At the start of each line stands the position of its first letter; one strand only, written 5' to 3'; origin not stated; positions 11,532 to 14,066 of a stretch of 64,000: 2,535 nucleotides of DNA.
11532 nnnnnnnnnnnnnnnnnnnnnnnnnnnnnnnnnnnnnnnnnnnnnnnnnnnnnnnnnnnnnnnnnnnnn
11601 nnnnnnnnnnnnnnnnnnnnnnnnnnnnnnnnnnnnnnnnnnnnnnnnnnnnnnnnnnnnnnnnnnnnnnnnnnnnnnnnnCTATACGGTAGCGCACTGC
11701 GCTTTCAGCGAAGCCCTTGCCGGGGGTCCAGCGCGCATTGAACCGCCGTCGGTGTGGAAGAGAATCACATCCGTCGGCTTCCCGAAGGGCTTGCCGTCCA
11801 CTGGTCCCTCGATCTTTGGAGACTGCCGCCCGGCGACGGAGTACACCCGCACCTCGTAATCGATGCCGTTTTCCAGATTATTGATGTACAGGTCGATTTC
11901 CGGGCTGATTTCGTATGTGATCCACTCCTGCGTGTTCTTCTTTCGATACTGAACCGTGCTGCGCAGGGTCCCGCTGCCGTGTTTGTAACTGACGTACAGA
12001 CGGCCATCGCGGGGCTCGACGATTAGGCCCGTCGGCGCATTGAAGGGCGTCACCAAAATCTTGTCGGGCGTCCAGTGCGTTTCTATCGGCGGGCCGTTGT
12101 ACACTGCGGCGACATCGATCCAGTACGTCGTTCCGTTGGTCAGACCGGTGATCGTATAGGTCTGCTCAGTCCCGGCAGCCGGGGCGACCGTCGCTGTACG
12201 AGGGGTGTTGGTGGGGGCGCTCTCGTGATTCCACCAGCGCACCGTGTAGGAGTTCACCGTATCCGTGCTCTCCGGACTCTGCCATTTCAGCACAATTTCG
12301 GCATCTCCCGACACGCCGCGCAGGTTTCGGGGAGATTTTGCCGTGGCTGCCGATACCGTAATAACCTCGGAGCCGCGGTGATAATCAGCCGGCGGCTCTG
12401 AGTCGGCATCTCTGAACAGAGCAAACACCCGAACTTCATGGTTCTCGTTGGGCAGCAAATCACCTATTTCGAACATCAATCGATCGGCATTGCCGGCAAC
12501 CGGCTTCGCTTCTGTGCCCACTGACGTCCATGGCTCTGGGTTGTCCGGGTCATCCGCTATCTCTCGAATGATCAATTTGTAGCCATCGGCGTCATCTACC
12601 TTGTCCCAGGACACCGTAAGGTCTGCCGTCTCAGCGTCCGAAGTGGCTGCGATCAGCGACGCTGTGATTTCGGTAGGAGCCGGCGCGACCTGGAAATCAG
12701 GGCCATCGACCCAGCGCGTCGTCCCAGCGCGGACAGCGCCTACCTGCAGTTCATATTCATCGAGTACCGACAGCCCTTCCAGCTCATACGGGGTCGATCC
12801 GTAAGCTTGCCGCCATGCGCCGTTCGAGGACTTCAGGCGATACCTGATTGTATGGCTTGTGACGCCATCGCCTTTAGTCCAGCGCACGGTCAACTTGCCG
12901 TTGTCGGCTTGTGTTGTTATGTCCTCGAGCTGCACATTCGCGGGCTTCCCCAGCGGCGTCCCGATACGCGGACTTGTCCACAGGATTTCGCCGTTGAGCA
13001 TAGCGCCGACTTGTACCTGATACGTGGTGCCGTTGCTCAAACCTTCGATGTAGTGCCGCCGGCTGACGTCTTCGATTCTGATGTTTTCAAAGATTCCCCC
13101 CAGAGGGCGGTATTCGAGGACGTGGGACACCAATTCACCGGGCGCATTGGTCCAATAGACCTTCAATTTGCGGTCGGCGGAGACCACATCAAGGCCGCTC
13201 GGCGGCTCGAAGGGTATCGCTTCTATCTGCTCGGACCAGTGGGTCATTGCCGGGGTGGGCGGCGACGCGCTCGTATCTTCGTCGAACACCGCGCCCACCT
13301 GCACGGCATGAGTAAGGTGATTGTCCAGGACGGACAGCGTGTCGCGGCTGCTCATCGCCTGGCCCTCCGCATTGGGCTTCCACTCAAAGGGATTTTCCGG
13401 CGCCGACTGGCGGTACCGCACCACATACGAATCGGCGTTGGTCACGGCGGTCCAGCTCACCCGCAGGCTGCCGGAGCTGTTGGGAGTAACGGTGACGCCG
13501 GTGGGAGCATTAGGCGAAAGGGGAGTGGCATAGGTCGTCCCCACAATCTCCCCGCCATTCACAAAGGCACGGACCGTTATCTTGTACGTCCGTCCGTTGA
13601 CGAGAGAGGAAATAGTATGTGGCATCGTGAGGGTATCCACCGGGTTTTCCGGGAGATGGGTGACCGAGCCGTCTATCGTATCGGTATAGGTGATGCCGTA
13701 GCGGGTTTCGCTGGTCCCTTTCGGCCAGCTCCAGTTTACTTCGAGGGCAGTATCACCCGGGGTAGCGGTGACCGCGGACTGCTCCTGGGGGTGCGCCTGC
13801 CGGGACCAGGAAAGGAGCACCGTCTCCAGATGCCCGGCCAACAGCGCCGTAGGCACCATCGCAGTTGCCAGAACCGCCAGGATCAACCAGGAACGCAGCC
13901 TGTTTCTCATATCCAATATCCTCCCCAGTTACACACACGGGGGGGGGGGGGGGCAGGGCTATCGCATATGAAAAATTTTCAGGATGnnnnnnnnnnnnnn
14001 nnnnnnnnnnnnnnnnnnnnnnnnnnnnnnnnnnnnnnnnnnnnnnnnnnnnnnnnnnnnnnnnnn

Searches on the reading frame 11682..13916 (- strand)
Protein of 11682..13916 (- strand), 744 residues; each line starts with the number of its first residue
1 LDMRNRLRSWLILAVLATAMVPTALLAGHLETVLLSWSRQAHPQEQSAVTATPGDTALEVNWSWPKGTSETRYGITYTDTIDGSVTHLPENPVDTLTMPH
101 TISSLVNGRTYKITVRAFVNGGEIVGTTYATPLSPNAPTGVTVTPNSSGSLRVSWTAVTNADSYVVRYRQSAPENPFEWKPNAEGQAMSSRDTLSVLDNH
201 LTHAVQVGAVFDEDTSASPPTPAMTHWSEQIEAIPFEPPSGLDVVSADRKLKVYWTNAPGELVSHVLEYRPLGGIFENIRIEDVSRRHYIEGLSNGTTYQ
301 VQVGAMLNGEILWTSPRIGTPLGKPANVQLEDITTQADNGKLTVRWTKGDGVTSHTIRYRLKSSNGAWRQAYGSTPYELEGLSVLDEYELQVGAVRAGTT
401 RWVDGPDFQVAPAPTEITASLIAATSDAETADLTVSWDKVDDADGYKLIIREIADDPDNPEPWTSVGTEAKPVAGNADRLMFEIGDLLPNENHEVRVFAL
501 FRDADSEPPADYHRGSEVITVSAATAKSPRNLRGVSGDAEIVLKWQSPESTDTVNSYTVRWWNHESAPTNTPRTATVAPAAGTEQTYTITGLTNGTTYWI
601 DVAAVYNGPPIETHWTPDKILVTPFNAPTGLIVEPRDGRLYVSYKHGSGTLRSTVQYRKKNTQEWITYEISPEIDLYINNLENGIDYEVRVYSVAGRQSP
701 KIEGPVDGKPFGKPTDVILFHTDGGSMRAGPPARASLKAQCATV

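Call 7: search_protein_families(library=pfam, max_evalue=1, proteins=[window:11682-13916:-])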
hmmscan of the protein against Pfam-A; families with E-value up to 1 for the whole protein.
window:11682-13916:- (744 aa): 13 families
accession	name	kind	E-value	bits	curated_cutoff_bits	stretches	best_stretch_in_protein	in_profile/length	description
PF00041.27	fn3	-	2.6e-42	143.3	25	7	528-608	2-72/84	Fibronectin type III domain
PF25059.1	FN3_DSCAM-DSCAML_C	-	3e-13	50.4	39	1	654-693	24-64/89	DSCAM/DSCAML C-terminal Fn3-like domain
PF16656.11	Pur_ac_phosph_N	-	3.4e-13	50.4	30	3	539-605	13-81/93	Purple acid Phosphatase, N-terminal domain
PF24943.1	Fn3_Dep-1_2nd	-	1.7e-06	28.2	27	1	673-695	59-81/97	Dep-1 second Fn3-like domain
PF16383.10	DUF4992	-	0.0002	21.6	29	1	422-461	55-93/183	Domain of unknown function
PF25300.1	Fn3_Dep-1_3rd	-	0.0005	20.3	26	1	141-174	3-38/85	Dep-1 third Fn3-like domain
PF21910.2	GH85_C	-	0.0023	18.8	27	0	425-447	11-33/95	GH85 endohexosaminidases, C-terminal domain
PF10179.15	NDNF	-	0.033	14.7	27.3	1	557-605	60-109/127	Neuron-derived neurotrophic factor, first Fn(III) domain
PF16258.11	DUF4912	-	0.081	13.6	29.4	1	277-327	61-114/118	Domain of unknown function (DUF4912)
PF24940.1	Fn3_Dep-1_5th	-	0.1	13.3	23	0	661-695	63-97/115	Dep-1 fifth Fn3-like domain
PF21466.3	GH101_dom-5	-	0.12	12.6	27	0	282-304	42-64/145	Endo-alpha-N-acetylgalactosaminidase, domain 5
PF01108.23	Tissue_fac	-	0.26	11.6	27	0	522-562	18-58/107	Tissue factor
PF24547.1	DUF7601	-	0.37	11.8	27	0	555-600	36-79/116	Domain of unknown function (DUF7601)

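Call 8: search_protein_families(library=ncbifam, max_evalue=1, proteins=[window:11682-13916:-])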
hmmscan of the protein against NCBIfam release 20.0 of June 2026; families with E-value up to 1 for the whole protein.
window:11682-13916:- (744 aa): 1 family
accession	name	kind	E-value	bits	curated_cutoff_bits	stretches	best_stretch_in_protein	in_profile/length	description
NF045522.1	MXAN_2561_fam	equivalog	2.6e-14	53.4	150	3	626-695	170-244/304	MXAN_2561 family MXYO-CTERM-anchored protein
